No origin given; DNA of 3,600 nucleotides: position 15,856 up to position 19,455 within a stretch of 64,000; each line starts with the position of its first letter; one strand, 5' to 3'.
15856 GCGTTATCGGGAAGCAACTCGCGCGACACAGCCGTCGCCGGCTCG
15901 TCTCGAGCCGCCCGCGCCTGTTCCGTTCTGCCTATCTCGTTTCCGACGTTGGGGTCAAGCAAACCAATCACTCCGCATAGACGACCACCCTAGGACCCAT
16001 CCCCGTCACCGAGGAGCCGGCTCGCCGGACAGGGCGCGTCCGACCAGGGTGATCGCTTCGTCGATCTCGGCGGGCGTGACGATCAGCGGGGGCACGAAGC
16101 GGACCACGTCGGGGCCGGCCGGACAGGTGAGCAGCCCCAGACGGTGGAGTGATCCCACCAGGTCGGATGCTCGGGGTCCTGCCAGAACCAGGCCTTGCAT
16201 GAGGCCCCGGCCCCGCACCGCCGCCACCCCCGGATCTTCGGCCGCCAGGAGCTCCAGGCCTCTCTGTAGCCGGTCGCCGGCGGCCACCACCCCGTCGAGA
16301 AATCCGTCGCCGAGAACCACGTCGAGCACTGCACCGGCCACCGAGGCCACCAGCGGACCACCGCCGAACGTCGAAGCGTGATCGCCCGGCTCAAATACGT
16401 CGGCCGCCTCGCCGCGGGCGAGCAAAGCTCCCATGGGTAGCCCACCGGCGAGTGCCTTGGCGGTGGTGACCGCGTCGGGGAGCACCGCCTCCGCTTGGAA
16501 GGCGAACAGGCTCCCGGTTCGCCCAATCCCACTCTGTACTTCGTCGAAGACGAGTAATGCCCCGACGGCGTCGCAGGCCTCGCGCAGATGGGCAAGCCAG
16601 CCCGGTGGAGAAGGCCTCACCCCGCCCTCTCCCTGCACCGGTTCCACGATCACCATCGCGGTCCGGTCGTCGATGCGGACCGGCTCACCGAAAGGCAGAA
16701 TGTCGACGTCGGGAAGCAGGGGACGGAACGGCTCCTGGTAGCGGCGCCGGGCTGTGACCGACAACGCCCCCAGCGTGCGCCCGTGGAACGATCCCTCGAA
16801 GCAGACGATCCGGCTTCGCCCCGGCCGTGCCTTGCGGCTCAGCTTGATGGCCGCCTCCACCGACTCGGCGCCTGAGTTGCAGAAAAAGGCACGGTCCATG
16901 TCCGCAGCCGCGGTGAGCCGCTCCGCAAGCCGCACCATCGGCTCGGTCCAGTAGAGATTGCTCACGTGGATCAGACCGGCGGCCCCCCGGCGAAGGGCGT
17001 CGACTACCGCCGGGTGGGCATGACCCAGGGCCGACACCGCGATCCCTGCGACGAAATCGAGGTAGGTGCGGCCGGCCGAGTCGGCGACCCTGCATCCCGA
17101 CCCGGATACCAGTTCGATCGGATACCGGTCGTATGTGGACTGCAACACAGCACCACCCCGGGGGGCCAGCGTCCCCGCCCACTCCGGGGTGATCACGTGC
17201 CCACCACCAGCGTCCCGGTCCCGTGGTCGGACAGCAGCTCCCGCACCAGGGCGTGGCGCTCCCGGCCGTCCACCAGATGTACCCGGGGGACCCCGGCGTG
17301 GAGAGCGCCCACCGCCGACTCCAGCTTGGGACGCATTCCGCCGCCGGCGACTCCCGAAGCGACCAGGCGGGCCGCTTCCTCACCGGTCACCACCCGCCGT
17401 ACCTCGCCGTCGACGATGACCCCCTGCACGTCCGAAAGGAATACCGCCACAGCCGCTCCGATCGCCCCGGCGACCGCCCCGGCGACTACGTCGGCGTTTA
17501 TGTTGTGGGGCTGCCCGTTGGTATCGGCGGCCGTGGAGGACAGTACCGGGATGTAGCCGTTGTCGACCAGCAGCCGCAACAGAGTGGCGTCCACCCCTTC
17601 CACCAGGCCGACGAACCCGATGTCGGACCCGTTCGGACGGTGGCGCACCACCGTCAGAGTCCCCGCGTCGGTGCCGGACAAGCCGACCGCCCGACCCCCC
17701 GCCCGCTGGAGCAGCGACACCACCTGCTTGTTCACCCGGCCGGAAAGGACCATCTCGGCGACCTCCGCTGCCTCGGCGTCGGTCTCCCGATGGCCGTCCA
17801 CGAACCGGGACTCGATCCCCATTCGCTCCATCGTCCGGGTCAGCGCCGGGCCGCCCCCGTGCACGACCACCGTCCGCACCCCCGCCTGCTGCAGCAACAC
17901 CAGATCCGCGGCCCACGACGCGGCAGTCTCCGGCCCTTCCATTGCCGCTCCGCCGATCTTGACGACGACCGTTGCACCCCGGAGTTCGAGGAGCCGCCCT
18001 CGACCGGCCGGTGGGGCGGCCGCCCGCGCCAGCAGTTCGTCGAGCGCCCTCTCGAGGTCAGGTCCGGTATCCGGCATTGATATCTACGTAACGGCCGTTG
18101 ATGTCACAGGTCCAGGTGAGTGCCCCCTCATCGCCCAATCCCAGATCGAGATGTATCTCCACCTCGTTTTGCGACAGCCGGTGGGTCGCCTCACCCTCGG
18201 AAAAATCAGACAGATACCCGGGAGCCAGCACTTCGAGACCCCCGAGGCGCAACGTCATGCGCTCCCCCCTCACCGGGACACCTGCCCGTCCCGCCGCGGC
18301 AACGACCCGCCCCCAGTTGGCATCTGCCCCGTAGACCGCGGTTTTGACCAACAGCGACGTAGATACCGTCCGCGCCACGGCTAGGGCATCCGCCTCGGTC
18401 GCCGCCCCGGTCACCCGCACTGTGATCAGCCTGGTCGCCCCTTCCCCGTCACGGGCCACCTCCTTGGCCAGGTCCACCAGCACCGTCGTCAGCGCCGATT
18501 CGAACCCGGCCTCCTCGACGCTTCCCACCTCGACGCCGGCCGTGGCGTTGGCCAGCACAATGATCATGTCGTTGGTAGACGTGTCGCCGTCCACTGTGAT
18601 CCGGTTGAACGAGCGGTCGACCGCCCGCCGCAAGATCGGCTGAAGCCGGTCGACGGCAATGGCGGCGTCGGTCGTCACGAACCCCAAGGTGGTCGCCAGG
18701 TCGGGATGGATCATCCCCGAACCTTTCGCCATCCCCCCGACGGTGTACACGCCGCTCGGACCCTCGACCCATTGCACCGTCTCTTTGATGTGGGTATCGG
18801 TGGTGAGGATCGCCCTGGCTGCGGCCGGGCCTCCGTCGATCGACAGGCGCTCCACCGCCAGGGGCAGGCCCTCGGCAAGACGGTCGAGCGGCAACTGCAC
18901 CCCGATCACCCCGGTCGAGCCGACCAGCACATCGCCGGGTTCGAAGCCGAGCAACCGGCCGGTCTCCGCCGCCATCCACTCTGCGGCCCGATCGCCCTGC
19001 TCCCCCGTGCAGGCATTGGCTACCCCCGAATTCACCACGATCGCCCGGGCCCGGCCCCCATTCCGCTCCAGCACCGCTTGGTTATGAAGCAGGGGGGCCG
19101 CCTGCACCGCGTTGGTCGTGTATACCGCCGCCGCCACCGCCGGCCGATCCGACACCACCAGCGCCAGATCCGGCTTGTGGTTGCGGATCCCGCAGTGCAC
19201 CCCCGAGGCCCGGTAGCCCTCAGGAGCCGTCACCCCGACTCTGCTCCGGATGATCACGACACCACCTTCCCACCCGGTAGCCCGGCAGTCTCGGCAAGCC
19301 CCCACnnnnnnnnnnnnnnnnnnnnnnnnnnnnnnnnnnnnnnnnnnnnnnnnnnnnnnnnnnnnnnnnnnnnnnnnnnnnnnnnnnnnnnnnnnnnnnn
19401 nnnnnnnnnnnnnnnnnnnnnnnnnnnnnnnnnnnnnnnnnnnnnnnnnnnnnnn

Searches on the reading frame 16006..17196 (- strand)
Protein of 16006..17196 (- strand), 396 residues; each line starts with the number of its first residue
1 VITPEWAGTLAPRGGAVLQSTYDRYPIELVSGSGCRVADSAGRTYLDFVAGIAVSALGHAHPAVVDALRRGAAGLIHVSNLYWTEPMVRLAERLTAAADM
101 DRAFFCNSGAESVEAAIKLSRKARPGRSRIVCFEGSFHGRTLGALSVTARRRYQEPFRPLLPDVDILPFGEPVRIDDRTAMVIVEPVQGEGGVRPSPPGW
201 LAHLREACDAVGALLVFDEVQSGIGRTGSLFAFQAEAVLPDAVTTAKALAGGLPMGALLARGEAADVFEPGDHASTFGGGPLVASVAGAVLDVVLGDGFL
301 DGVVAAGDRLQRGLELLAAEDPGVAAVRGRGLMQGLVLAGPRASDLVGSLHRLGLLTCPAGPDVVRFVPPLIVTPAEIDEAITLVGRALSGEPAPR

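Call 12: search_protein_families(library=ncbifam, proteins=[window:16006-17196:-])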
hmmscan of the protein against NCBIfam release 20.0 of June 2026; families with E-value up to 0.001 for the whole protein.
window:16006-17196:- (396 aa): 69 families (the best 25 are shown)
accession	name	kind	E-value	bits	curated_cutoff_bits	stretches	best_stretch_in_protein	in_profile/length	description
NF002874.0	PRK03244.1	equivalog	2e-133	445.1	457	1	15-389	15-392/399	acetylornithine transaminase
TIGR00707.1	argD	subfamily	9.6e-128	426.2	410.05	1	20-388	4-379/381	acetylornithine/succinylornithine family transaminase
NF002325.0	PRK01278.1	subfamily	3.4e-119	398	372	1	18-389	6-386/395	acetylornithine transaminase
NF002797.0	PRK02936.1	equivalog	1.3e-111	373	496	1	18-389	4-377/385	acetylornithine transaminase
TIGR03246.1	arg_catab_astC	subfamily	2.7e-105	352.6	609.95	1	22-389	14-393/397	acetylornithine/succinylornithine family transaminase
NF003468.0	PRK05093.1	subfamily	2.4e-104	349.2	522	1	20-389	18-399/405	acetylornithine/succinyldiaminopimelate transaminase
NF009047.0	PRK12381.1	subfamily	4.8e-101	338.5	630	1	25-389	21-397/406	bifunctional succinylornithine transaminase/acetylornithine transaminase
NF005993.0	PRK08117.1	subfamily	5e-96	321.9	574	2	177-390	206-428/433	aspartate aminotransferase family protein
NF004426.0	PRK05769.1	equivalog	5.5e-96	322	552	2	179-389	222-437/441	acetyl ornithine aminotransferase family protein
NF003397.0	PRK04612.1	equivalog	6.3e-95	318.4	735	1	25-389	22-401/408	acetylornithine transaminase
NF002985.0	PRK03715.1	equivalog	2.5e-88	296.4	568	1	23-386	16-388/395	acetylornithine transaminase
NF003273.0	PRK04260.1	equivalog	6.8e-87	291.5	616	1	18-385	4-371/376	acetylornithine transaminase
NF053554.1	prodigi_MAP_PigE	equivalog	4.9e-80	270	850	1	30-338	405-727/837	prodigiosin MAP biosynthesis aminotransferase PigE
NF042418.1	LysJ_Th_th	equivalog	1.2e-79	268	700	1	21-385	14-381/386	[LysW]-aminoadipate semialdehyde transaminase LysJ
NF045491.1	LysJ_Sulfobales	equivalog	9.7e-79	265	700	1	21-387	6-375/386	[LysW]-aminoadipate semialdehyde/glutamate semialdehyde transaminase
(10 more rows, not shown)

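Call 45: find_homologous_proteins(query=window:16006-17196:-, max_evalue=1e-100)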
Query window:16006-17196:- (396 aa): 557 proteins with E <= 1e-100 among 8000 candidates; the best 120 are listed.
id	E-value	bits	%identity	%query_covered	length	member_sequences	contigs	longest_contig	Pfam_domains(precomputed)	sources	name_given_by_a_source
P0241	1.4e-237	806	94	100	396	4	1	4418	PF00202.28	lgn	-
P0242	2.2e-234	796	95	99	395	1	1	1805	PF00202.28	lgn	-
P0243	2.8e-196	670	81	98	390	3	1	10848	PF00202.28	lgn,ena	-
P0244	5.5e-196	669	80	98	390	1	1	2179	PF00202.28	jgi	jgi:predicted acetylornithine/succinylornithine family transaminase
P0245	4.8e-187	640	75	98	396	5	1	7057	PF00202.28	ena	-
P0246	2.1e-186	638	82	92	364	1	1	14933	PF00202.28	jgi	jgi:acetylornithine aminotransferase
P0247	2.2e-186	638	75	98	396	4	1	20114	PF00202.28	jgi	jgi:predicted acetylornithine/succinylornithine family transaminase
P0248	2.6e-186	638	76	97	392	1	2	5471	PF00202.28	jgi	jgi:predicted acetylornithine/succinylornithine family transaminase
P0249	1.7e-181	622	74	98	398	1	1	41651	PF00202.28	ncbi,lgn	-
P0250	4.2e-175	601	71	98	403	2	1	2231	PF00202.28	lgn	-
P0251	8.0e-175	600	72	97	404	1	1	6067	PF00202.28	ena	-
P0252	3.1e-174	598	72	98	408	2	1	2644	PF00202.28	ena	-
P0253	1.1e-173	596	71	98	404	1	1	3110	PF00202.28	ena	-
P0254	2.9e-173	595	71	99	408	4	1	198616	PF00202.28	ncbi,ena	-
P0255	1.7e-172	592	72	98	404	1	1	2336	PF00202.28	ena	-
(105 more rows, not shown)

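Call 47: find_encoding_contigs(protein=P0241, flank=10000, max_places=4)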
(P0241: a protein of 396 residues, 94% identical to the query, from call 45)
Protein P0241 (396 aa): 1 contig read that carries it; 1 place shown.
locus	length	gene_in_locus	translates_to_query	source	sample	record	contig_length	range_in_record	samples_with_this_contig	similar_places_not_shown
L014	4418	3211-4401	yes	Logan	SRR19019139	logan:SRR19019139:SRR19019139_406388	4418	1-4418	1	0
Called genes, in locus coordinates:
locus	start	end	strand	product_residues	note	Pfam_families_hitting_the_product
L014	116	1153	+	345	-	PF01118:Semialdhyde_dh, PF22698:Semialdhyde_dhC_1, PF02774:Semialdhyde_dhC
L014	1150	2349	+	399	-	PF01960:ArgJ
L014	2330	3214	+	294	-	PF00696:AA_kinase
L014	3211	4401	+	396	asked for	PF00202:Aminotran_3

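Call 48: find_encoding_contigs(protein=P0242, flank=10000, max_places=4)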
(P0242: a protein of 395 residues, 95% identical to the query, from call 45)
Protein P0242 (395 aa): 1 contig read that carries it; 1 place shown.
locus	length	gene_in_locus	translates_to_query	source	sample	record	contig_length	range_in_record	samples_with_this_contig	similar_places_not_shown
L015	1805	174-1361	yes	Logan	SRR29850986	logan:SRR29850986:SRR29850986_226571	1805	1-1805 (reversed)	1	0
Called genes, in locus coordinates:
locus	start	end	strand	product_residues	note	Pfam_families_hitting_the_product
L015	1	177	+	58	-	?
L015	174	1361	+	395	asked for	PF00202:Aminotran_3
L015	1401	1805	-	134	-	?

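Call 57: find_encoding_contigs(protein=P0247, flank=8000, max_places=2)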
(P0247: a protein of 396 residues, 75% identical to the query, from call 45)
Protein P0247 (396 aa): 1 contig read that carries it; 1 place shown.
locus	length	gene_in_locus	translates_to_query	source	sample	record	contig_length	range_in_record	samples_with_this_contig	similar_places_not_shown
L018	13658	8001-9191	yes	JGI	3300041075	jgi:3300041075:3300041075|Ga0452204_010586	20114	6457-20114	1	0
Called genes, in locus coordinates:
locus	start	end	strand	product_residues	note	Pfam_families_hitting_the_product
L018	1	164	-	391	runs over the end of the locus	PF04024:PspC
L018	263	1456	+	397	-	PF04024:PspC, PF22570:LiaF-TM (weak), PF13581:HATPase_c_2, PF02518:HATPase_c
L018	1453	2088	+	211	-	PF00072:Response_reg, PF00196:GerE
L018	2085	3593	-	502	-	PF01757:Acyl_transf_3, PF14325:DUF4383 (weak)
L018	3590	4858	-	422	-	PF00278:Orn_DAP_Arg_deC, PF02784:Orn_Arg_deC_N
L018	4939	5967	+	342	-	PF01118:Semialdhyde_dh, PF22698:Semialdhyde_dhC_1, PF02774:Semialdhyde_dhC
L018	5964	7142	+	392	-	PF01960:ArgJ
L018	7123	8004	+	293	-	PF00696:AA_kinase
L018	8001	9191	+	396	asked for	PF00202:Aminotran_3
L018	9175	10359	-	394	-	PF00561:Abhydrolase_1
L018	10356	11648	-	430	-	PF01053:Cys_Met_Meta_PP, PF00155:Aminotran_1_2 (weak)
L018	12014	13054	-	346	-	PF00174:Oxidored_molyb, PF03404:Mo-co_dimer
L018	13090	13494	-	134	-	PF01243:PNPOx_N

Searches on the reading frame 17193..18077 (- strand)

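Call 12: search_protein_families(library=ncbifam, proteins=[window:17193-18077:-])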
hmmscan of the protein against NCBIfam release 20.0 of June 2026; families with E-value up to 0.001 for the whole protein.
window:17193-18077:- (294 aa): 12 families
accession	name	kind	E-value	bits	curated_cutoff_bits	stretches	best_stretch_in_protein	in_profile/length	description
TIGR00761.1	argB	equivalog_domain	2.2e-65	220.4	151.3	1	36-267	1-230/231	acetylglutamate kinase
NF010659.0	PRK14058.1-1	equivalog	5.9e-38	130.5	223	1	37-289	2-264/267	[LysW]-aminoadipate kinase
NF003387.0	PRK04531.1-2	equivalog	1.3e-36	126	426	1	37-291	39-286/441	acetylglutamate kinase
NF010662.0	PRK14058.1-4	equivalog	2.4e-32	112.2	194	1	37-286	2-258/264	[LysW]-aminoadipate/[LysW]-glutamate kinase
NF010661.0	PRK14058.1-3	equivalog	5.4e-32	111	251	1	36-280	2-262/283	acetylglutamate/acetylaminoadipate kinase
TIGR01890.1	N-Ac-Glu-synth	equivalog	3.2e-31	108.7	202.85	1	31-292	14-278/429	amino-acid N-acetyltransferase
NF003641.0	PRK05279.1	equivalog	1.5e-30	106.4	344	1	32-292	23-290/441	amino-acid N-acetyltransferase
NF003386.0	PRK04531.1-1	equivalog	3.9e-21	75.5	417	1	37-291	44-291/442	acetylglutamate kinase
NF010660.0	PRK14058.1-2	equivalog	3.3e-16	59.9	241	1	38-268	3-239/249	[LysW]-aminoadipate/[LysW]-glutamate kinase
TIGR01027.1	proB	equivalog_domain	8.2e-06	25.2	186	1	196-291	146-251/363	glutamate 5-kinase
NF040647.1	IPPK_Arch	equivalog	1.4e-05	24.5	120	1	68-291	39-259/259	isopentenyl phosphate kinase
NF009008.0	PRK12354.1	subfamily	8.2e-05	21.9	361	1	173-258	183-270/308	carbamate kinase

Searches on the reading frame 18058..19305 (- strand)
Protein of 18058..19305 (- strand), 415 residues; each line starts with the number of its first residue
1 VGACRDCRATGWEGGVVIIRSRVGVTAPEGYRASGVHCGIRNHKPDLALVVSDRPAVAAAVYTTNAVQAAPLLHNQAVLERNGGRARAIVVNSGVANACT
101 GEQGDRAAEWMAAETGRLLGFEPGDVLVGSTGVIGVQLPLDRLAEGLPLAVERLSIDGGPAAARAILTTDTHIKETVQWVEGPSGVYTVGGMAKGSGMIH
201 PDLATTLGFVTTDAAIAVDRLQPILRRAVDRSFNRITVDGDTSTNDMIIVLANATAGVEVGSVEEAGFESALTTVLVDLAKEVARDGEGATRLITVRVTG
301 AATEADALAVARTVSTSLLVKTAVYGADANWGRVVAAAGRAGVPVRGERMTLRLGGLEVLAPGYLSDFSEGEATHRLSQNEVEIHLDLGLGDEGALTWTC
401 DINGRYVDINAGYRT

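Call 12: search_protein_families(library=ncbifam, proteins=[window:18058-19305:-])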
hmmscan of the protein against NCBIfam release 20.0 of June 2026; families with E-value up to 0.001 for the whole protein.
window:18058-19305:- (415 aa): 2 families
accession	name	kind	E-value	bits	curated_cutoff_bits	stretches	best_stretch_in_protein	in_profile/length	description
NF003802.0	PRK05388.1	equivalog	7e-139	462.8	351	1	24-415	6-400/400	bifunctional glutamate N-acetyltransferase/amino-acid acetyltransferase ArgJ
TIGR00120.1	ArgJ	equivalog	8.6e-131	436.5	298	1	24-415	4-405/405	bifunctional ornithine acetyltransferase/N-acetylglutamate synthase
